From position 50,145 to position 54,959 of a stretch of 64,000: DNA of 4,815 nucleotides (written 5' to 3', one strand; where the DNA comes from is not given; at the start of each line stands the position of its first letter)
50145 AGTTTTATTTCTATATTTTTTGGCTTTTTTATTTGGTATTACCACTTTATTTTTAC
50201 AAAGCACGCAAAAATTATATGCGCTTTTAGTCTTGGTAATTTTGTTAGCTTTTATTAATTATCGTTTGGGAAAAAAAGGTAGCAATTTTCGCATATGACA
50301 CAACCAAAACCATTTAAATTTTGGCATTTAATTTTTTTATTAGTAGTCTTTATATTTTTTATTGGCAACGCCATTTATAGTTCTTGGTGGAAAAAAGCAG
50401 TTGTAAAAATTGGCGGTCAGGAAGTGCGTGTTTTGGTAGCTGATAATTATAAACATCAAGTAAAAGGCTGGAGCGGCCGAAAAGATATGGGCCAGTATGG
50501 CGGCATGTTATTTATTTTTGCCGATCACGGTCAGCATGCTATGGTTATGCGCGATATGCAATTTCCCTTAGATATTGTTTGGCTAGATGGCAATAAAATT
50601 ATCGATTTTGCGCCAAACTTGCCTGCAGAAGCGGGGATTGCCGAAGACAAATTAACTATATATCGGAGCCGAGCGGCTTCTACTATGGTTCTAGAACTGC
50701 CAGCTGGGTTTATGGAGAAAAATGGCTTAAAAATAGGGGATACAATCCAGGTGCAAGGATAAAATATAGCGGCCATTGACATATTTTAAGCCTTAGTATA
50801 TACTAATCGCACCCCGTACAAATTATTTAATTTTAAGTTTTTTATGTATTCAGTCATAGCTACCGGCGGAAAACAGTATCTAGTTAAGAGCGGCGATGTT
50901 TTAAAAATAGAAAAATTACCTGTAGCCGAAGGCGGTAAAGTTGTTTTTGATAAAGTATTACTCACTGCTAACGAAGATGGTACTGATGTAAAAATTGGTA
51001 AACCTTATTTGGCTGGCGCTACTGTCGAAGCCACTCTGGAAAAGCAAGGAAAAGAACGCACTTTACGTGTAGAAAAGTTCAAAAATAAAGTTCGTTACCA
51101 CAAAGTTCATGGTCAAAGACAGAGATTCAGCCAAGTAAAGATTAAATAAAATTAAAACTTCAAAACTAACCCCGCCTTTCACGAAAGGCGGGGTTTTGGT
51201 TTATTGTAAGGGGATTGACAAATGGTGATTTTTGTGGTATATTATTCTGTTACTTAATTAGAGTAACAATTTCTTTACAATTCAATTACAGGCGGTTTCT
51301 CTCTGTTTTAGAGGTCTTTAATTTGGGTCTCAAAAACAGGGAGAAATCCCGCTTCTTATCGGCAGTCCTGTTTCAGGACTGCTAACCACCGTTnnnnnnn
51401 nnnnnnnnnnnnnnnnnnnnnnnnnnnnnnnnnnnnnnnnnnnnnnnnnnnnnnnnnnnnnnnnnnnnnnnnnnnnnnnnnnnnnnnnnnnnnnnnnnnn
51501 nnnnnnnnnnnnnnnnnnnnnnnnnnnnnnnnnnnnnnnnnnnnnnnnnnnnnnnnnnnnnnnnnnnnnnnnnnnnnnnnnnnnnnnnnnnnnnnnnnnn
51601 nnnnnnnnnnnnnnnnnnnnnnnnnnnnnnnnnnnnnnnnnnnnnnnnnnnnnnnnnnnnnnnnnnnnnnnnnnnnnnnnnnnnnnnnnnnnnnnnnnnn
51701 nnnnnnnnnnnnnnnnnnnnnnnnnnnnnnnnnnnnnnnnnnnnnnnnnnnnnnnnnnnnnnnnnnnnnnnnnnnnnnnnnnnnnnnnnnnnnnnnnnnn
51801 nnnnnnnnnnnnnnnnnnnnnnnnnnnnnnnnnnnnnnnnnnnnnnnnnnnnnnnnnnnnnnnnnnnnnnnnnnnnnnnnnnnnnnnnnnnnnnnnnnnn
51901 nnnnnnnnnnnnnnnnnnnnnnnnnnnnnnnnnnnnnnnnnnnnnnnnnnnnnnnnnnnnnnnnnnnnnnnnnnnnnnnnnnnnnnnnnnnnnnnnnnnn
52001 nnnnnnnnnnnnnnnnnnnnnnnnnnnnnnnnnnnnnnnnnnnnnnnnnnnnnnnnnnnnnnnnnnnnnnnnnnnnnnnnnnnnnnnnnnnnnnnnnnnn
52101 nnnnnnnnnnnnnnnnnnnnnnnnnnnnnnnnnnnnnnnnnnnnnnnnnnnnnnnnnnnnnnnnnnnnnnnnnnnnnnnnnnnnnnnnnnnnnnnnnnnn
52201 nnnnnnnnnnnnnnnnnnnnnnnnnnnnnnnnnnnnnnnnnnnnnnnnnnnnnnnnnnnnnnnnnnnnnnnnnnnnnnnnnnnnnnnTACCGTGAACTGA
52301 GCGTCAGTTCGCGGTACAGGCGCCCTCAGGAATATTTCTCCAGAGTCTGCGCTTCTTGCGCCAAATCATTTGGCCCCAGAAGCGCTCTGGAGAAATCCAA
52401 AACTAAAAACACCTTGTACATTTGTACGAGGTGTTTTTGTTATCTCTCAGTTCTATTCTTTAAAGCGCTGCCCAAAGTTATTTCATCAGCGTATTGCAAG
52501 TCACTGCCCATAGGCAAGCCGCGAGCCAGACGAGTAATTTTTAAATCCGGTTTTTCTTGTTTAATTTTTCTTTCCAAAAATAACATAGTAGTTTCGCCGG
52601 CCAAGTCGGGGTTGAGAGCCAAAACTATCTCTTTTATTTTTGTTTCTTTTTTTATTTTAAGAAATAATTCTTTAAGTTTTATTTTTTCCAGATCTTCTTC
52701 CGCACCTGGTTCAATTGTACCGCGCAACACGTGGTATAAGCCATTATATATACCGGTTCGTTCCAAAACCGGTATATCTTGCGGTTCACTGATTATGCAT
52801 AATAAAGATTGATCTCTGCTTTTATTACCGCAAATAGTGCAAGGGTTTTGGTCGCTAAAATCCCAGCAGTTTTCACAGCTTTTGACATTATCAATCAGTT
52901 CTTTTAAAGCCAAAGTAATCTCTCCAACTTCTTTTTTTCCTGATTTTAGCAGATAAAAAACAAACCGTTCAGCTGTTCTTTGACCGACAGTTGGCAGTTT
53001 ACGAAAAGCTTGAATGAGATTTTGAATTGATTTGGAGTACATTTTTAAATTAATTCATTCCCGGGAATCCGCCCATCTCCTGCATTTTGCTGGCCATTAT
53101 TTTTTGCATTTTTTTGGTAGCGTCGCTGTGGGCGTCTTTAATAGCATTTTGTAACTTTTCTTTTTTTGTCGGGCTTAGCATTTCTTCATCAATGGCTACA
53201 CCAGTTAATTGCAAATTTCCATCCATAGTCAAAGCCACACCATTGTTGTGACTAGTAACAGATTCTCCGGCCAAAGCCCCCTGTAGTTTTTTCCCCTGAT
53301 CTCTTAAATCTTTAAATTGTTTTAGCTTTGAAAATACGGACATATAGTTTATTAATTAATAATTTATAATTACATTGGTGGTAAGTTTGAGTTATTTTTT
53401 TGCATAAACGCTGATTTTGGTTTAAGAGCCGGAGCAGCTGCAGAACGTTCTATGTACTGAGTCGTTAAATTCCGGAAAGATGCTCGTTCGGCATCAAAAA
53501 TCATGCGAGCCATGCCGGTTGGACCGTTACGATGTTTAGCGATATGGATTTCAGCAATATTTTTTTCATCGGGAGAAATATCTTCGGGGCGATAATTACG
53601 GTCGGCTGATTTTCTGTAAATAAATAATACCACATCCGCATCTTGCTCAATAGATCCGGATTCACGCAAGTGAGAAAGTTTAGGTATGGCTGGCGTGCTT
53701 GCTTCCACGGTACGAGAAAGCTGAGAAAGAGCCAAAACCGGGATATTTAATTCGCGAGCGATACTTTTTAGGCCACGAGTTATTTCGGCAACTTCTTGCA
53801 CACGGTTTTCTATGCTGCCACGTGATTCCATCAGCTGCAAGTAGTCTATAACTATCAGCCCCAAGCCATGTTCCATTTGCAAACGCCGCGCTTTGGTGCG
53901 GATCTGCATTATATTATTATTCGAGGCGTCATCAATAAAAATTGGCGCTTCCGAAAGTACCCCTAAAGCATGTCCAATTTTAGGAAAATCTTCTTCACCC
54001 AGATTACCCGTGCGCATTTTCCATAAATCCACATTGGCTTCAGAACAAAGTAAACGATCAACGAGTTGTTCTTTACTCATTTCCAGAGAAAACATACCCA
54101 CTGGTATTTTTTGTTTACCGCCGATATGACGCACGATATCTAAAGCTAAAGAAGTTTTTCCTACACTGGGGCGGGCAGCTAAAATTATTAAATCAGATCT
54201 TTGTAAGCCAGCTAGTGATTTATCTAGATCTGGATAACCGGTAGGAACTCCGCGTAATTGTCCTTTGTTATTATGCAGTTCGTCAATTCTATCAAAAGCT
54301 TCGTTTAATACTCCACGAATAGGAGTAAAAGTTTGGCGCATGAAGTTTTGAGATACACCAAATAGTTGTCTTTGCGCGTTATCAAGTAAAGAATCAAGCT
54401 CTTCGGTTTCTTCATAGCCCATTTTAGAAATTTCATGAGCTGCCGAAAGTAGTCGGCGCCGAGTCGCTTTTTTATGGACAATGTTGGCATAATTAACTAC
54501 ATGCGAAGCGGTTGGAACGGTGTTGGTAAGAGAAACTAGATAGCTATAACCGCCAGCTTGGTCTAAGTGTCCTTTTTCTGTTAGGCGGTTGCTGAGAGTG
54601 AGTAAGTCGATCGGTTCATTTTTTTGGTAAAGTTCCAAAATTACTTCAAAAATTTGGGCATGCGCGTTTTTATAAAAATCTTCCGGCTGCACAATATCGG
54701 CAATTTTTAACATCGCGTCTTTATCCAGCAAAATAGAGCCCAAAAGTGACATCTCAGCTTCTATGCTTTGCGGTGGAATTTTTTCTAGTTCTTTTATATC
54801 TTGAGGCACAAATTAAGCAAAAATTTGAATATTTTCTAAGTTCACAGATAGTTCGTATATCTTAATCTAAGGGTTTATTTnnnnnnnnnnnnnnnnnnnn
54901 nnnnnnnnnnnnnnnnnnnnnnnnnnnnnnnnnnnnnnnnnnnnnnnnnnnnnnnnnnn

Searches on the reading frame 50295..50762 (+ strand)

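Call 71: search_protein_families(library=pfam, proteins=[window:50295-50762:+], max_evalue=0.001)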
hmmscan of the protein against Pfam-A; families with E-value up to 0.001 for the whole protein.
window:50295-50762:+ (155 aa): 1 family
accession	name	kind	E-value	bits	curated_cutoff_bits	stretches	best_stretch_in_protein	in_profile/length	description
PF02643.20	DUF192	-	7.2e-23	81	27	1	45-152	2-95/96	Uncharacterized ACR, COG1430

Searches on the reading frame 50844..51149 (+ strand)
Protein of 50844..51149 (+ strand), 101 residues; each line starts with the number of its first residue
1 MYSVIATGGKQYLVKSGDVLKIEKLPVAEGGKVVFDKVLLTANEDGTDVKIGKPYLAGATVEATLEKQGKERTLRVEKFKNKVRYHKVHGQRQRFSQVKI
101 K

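Call 71: search_protein_families(library=pfam, proteins=[window:50844-51149:+], max_evalue=0.001)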
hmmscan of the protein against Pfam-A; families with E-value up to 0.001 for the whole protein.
window:50844-51149:+ (101 aa): 1 family
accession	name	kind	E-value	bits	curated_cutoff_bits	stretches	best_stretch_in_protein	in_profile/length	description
PF00829.26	Ribosomal_L21p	-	4.8e-30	104.2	27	1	1-101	1-97/99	Ribosomal prokaryotic L21 protein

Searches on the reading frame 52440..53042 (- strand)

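Call 71: search_protein_families(library=pfam, proteins=[window:52440-53042:-], max_evalue=0.001)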
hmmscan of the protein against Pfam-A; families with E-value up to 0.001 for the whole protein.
window:52440-53042:- (200 aa): 5 families
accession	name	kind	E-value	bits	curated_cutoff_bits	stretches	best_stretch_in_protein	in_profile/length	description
PF13662.12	Toprim_4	-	6.4e-17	62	25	1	80-173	2-85/85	Toprim domain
PF21176.3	RecR_HhH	-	1.5e-11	44.3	27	1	6-48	1-43/45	RecR, helix-hairpin-helix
PF21175.2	RecR_C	-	2.5e-11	43.2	22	1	175-198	1-24/24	RecR, C-terminal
PF01751.28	Toprim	-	8.1e-05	23.2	23.1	1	81-169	2-93/96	Toprim domain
PF02132.21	RecR_ZnF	-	8.7e-05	22.7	22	1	53-73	1-21/21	RecR, Cys4-zinc finger domain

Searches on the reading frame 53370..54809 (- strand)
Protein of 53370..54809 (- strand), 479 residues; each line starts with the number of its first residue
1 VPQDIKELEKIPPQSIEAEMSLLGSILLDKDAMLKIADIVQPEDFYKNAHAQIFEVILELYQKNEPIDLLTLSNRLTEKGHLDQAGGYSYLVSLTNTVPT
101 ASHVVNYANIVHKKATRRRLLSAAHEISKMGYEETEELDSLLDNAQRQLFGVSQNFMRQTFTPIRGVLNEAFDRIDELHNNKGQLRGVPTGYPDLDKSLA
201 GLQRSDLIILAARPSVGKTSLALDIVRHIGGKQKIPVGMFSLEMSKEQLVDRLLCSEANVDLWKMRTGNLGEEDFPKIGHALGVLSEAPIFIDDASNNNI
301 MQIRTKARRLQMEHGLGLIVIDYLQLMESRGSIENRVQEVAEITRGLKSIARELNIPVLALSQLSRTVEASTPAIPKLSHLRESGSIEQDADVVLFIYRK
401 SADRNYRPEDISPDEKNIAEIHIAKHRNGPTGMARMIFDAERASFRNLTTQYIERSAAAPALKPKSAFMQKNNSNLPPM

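Call 71: search_protein_families(library=pfam, proteins=[window:53370-54809:-], max_evalue=0.001)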
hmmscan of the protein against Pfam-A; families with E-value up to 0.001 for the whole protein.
window:53370-54809:- (479 aa): 3 families
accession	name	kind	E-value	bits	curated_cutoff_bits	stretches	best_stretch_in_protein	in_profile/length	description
PF03796.21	DnaB_C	-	2.2e-98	329.2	27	1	187-447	1-255/255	DnaB-like helicase C terminal domain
PF00772.26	DnaB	-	2e-36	124.6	23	1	12-112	2-102/103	DnaB-like helicase N terminal domain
PF13481.12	AAA_25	-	1.5e-14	54.5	27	1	197-364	24-190/195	AAA domain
